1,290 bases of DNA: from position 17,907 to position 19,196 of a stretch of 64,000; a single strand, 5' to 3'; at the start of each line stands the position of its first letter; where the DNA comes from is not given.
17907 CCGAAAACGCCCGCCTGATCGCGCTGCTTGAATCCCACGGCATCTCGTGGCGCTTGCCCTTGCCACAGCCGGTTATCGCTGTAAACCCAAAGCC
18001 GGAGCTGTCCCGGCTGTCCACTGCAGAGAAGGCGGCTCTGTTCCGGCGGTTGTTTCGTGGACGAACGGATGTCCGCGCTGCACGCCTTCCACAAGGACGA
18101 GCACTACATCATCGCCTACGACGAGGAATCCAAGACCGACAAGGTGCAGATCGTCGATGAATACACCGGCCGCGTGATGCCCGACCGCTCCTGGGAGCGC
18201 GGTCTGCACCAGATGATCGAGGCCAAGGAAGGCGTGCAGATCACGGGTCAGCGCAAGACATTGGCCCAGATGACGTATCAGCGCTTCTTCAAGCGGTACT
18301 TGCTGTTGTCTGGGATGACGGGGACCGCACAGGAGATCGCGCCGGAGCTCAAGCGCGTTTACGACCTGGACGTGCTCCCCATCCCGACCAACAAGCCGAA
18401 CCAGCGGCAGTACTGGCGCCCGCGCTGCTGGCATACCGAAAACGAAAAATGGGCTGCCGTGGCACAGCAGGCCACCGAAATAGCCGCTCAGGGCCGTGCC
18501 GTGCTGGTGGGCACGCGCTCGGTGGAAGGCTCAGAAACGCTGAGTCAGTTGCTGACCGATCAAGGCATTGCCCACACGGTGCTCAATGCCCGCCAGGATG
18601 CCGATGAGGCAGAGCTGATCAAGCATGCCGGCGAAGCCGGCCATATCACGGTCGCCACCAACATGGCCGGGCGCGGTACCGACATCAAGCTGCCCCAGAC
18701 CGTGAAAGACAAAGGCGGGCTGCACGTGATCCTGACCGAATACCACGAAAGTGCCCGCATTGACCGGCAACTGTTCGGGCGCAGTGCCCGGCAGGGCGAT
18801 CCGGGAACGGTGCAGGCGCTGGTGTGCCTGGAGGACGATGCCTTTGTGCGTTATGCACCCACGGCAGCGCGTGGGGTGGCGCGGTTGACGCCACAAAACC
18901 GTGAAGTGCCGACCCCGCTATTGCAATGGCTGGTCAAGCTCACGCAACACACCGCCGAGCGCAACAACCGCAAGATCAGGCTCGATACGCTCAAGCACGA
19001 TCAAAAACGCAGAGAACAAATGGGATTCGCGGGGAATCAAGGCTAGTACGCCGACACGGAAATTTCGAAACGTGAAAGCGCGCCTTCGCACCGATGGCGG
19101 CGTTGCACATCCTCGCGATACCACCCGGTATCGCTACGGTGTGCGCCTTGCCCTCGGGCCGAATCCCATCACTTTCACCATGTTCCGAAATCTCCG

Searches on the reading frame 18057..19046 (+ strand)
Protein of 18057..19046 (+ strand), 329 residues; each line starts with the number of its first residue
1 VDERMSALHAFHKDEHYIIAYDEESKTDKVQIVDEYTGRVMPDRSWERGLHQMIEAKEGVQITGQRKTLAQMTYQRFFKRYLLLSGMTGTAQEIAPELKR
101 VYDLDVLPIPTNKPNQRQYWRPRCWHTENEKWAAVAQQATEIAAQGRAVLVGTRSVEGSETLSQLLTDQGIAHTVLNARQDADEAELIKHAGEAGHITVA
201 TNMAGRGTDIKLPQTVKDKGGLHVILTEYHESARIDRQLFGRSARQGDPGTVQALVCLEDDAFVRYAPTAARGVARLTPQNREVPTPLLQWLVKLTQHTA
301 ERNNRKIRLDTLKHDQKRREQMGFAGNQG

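Call 5: search_protein_families(library=pfam, proteins=[window:18057-19046:+], max_evalue=0.01)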
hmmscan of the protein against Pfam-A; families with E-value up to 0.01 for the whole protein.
window:18057-19046:+ (329 aa): 4 families
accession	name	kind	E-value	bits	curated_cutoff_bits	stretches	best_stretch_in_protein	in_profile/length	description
PF21090.3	P-loop_SecA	-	7e-51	173.2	27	2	116-213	3-100/205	SecA P-loop domain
PF07517.20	SecA_DEAD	-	9.1e-15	55.1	24.6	1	18-99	219-290/290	SecA DEAD-like domain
PF01043.26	SecA_PP_bind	-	1.1e-14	55.3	23.5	1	4-55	65-110/110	SecA preprotein cross-linking domain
PF00271.37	Helicase_C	-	0.0005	20.8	23.5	1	143-247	12-110/110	Helicase conserved C-terminal domain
